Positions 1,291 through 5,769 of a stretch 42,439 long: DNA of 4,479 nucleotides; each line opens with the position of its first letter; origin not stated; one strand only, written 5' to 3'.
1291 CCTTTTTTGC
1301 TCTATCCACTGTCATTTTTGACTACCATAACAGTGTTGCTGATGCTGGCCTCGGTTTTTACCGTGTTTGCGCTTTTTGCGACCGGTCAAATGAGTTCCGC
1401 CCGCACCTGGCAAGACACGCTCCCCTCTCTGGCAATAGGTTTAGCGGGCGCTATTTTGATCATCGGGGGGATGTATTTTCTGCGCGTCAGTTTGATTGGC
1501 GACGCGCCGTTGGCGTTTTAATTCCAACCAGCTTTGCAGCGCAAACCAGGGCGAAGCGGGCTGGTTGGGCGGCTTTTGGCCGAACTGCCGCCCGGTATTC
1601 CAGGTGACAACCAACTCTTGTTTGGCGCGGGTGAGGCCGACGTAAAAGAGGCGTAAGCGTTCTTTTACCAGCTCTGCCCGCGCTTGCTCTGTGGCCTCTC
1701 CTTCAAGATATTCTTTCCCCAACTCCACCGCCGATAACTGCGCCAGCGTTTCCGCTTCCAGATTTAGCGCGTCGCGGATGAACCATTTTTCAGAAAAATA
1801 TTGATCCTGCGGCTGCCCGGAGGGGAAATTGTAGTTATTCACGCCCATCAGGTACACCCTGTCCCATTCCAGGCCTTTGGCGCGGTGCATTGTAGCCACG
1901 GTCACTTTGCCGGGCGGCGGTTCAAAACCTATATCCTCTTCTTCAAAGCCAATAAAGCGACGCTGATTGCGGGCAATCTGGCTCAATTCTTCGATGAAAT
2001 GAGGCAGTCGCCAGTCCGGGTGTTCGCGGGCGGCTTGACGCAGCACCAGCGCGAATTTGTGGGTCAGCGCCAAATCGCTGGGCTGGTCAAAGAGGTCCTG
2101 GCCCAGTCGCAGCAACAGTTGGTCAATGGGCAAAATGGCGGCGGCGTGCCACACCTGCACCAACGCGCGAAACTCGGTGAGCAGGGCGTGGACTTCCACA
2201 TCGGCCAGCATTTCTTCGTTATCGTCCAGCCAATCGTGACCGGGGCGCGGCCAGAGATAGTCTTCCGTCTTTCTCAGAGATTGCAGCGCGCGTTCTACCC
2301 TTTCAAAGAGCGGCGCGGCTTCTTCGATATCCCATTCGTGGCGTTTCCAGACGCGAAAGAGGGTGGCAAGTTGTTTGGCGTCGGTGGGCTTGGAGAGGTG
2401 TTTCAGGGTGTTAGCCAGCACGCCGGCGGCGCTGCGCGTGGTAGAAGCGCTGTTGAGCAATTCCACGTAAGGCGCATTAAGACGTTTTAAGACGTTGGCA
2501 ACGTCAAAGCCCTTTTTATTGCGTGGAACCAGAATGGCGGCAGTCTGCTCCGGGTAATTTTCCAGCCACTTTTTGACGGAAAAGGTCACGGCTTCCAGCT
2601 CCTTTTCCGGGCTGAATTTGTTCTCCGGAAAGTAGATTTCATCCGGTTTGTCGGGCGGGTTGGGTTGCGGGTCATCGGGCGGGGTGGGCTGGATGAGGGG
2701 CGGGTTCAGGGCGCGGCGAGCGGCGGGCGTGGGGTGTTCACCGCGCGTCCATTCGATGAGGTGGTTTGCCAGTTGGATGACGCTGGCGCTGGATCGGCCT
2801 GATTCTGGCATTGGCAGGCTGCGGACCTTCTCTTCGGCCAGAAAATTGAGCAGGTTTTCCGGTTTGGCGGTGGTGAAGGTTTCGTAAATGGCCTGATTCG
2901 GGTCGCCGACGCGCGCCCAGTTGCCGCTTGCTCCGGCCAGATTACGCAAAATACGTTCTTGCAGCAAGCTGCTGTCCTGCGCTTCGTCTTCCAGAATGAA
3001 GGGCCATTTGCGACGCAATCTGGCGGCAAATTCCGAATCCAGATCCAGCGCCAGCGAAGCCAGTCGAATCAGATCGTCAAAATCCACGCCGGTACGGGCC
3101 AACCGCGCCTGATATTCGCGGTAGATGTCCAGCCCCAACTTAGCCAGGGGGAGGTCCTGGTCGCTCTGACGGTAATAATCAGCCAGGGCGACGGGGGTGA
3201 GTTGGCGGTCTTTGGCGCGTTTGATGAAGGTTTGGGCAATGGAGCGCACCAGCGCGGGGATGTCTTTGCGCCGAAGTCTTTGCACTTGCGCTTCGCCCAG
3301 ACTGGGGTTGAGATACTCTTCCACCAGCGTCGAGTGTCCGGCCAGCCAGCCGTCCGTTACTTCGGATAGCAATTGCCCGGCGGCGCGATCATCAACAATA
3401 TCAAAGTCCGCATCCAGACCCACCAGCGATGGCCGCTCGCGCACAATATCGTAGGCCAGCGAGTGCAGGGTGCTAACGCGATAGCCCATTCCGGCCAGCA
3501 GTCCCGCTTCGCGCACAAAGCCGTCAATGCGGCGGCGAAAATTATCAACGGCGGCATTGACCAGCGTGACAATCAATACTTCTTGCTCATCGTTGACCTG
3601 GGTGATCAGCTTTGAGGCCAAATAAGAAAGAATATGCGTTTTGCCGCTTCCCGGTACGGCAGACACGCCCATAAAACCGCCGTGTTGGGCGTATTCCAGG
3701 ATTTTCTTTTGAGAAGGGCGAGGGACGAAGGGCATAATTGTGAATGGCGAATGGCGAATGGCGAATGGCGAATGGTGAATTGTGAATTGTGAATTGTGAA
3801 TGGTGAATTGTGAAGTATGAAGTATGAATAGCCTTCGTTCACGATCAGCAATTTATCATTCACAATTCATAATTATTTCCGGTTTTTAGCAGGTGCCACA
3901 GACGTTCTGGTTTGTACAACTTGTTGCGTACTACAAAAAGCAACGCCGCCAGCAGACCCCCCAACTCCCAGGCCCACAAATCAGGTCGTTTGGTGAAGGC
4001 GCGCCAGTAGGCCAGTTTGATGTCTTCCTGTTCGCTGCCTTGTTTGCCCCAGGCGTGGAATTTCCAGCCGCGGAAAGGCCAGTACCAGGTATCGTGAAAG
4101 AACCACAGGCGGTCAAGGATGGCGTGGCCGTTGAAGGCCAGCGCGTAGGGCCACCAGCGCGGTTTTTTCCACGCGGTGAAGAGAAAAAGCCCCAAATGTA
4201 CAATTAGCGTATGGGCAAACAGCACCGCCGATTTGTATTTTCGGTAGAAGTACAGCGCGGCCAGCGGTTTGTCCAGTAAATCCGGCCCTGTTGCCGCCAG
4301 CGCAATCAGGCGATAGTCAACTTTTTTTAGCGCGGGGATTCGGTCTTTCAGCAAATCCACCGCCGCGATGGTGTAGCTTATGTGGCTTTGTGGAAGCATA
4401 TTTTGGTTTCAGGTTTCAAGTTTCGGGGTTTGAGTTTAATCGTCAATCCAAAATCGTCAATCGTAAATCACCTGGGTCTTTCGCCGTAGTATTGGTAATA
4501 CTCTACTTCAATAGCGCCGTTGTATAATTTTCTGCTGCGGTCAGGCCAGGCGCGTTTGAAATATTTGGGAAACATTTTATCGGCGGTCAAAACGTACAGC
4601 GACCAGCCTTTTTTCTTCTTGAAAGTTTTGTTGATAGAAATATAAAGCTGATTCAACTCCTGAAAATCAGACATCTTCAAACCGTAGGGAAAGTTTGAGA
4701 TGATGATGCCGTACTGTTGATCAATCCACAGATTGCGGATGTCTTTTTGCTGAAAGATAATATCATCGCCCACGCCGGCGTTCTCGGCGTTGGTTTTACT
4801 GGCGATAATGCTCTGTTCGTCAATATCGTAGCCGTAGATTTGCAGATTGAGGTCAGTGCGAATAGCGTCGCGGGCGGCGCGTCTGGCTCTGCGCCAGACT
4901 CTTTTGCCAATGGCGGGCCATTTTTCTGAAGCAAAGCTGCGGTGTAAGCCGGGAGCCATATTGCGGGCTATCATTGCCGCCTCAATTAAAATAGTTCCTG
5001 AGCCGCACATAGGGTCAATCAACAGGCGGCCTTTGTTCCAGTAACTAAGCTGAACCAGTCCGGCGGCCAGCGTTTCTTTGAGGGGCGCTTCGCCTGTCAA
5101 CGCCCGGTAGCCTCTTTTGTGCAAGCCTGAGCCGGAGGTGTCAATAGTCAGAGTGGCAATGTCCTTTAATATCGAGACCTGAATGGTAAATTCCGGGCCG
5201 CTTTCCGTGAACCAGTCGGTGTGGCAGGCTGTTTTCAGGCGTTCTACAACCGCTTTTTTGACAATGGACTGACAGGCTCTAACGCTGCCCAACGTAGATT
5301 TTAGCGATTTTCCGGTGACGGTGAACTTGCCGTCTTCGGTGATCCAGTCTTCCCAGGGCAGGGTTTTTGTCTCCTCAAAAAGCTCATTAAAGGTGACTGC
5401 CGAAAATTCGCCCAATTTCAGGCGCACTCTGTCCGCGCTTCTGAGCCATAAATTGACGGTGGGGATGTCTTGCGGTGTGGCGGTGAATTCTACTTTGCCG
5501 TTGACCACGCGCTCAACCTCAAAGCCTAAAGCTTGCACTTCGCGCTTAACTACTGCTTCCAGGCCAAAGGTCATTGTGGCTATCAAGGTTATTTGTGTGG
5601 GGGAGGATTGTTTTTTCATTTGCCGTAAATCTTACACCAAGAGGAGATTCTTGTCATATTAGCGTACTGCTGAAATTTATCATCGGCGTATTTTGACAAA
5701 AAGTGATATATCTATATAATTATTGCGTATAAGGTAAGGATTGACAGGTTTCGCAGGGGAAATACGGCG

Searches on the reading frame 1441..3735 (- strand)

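Call 65: search_protein_families(library=pfam, proteins=[window:1441-3735:-], max_evalue=0.00001)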
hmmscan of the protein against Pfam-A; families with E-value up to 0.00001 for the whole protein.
window:1441-3735:- (764 aa): 4 families
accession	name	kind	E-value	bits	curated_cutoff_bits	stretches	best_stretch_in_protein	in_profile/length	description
PF00580.27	UvrD-helicase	-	6.3e-43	147.8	23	1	8-299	4-267/271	UvrD/REP helicase N-terminal domain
PF13361.12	UvrD_C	-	3.8e-23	82.9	25.6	1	609-714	285-349/350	UvrD-like helicase C-terminal domain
PF13245.12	AAA_19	-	4.6e-11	43.5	25.1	1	9-285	1-132/134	AAA domain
PF13538.12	UvrD_C_2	-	3.2e-09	37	27.4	0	689-710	30-51/52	UvrD-like helicase C-terminal domain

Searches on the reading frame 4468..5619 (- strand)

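Call 65: search_protein_families(library=pfam, proteins=[window:4468-5619:-], max_evalue=0.00001)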
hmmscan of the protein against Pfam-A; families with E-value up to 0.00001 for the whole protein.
window:4468-5619:- (383 aa): 4 families
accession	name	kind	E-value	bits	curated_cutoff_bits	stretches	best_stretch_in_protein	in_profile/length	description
PF01170.24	UPF0020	-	2.7e-53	181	22.3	1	169-373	1-194/197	RMKL-like, methyltransferase domain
PF22020.1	RlmL_1st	-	3e-22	78.8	27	1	11-65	1-54/55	RlmL ferredoxin-like domain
PF02926.22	THUMP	-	2.5e-17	63.5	20.6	1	76-160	3-84/84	THUMP domain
PF13847.12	Methyltransf_31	-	2e-06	28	27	0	258-336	28-104/145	Methyltransferase domain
